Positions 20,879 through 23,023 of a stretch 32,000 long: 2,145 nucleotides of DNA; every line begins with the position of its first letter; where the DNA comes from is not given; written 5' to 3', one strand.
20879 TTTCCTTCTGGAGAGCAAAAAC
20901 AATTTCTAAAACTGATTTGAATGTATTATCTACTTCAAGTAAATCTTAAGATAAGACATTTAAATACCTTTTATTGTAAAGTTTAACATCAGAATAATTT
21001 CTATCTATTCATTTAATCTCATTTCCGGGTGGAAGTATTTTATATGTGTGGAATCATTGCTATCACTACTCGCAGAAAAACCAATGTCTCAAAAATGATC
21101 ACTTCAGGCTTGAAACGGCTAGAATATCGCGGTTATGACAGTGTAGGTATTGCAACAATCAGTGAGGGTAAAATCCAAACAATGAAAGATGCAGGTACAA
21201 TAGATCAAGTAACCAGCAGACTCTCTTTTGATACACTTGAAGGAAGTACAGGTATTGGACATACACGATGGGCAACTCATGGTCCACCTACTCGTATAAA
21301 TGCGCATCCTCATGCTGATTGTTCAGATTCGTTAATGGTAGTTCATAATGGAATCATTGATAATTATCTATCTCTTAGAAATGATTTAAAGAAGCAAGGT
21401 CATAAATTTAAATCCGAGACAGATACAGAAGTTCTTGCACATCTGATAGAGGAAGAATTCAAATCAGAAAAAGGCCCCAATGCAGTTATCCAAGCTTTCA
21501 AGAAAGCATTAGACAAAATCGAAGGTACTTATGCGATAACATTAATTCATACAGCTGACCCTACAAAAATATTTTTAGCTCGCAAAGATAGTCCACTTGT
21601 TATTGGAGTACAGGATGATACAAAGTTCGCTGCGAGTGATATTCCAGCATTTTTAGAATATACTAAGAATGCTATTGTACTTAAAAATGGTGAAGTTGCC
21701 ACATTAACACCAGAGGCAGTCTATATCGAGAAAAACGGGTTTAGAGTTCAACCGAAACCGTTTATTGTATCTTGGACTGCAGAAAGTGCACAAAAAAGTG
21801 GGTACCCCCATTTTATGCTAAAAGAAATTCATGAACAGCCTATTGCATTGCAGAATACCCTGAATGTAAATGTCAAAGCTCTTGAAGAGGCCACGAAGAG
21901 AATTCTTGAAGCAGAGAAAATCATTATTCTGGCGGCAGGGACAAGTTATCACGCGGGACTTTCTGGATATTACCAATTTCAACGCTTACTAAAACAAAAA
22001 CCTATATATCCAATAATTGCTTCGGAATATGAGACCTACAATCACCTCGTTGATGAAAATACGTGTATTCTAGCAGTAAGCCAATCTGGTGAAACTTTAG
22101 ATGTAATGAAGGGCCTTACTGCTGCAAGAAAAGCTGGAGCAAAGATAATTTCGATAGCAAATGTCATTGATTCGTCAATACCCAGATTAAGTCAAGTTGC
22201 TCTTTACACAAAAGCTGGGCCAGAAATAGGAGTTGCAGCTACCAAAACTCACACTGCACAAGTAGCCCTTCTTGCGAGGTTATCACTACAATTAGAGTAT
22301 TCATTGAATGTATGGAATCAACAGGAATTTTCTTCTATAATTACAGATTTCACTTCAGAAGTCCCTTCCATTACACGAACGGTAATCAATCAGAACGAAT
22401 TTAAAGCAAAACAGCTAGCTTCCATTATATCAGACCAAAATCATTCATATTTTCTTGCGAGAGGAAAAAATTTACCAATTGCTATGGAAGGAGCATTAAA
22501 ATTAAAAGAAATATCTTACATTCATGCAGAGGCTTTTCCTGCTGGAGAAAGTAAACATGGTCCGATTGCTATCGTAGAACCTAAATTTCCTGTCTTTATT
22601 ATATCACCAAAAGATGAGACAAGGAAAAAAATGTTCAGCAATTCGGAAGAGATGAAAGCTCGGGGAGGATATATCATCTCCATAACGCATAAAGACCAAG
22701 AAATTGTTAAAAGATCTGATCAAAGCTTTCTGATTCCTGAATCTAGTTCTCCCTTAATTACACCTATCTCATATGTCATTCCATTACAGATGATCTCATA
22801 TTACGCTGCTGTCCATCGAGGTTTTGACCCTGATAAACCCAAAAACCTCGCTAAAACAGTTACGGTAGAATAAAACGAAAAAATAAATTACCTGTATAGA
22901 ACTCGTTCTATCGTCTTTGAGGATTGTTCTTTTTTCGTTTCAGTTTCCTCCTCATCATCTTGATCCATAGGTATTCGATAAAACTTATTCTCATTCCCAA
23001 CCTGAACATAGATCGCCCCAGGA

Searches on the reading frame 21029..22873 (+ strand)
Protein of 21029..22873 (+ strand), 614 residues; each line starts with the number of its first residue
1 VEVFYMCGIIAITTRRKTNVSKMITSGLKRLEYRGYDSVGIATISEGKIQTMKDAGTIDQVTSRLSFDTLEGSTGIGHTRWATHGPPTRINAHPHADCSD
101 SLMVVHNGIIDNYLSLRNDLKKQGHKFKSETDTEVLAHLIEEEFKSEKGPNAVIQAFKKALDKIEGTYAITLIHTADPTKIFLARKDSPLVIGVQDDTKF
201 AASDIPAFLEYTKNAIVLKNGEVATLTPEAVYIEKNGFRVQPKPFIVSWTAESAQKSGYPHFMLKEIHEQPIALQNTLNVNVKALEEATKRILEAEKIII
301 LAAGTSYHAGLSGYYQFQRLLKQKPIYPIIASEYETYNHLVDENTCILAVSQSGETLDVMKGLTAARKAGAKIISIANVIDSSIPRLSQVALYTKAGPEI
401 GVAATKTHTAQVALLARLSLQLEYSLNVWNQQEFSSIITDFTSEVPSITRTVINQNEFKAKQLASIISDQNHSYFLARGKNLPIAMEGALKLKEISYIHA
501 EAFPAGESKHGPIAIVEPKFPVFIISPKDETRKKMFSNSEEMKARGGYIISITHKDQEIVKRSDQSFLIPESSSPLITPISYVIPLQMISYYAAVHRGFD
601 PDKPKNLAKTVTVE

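Call 11: search_protein_families(library=pfam, proteins=[window:21029-22873:+], max_evalue=0.001)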
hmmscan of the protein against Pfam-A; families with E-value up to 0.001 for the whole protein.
window:21029-22873:+ (614 aa): 3 families
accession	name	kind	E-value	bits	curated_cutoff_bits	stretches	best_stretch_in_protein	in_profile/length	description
PF01380.27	SIS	-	1.1e-50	171.3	25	2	467-597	2-131/131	SIS domain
PF13522.11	GATase_6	-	1.1e-21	77.6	27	1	71-203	9-129/130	Glutamine amidotransferase domain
PF13537.11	GATase_7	-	5.6e-17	62.3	25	1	95-209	16-122/123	Glutamine amidotransferase domain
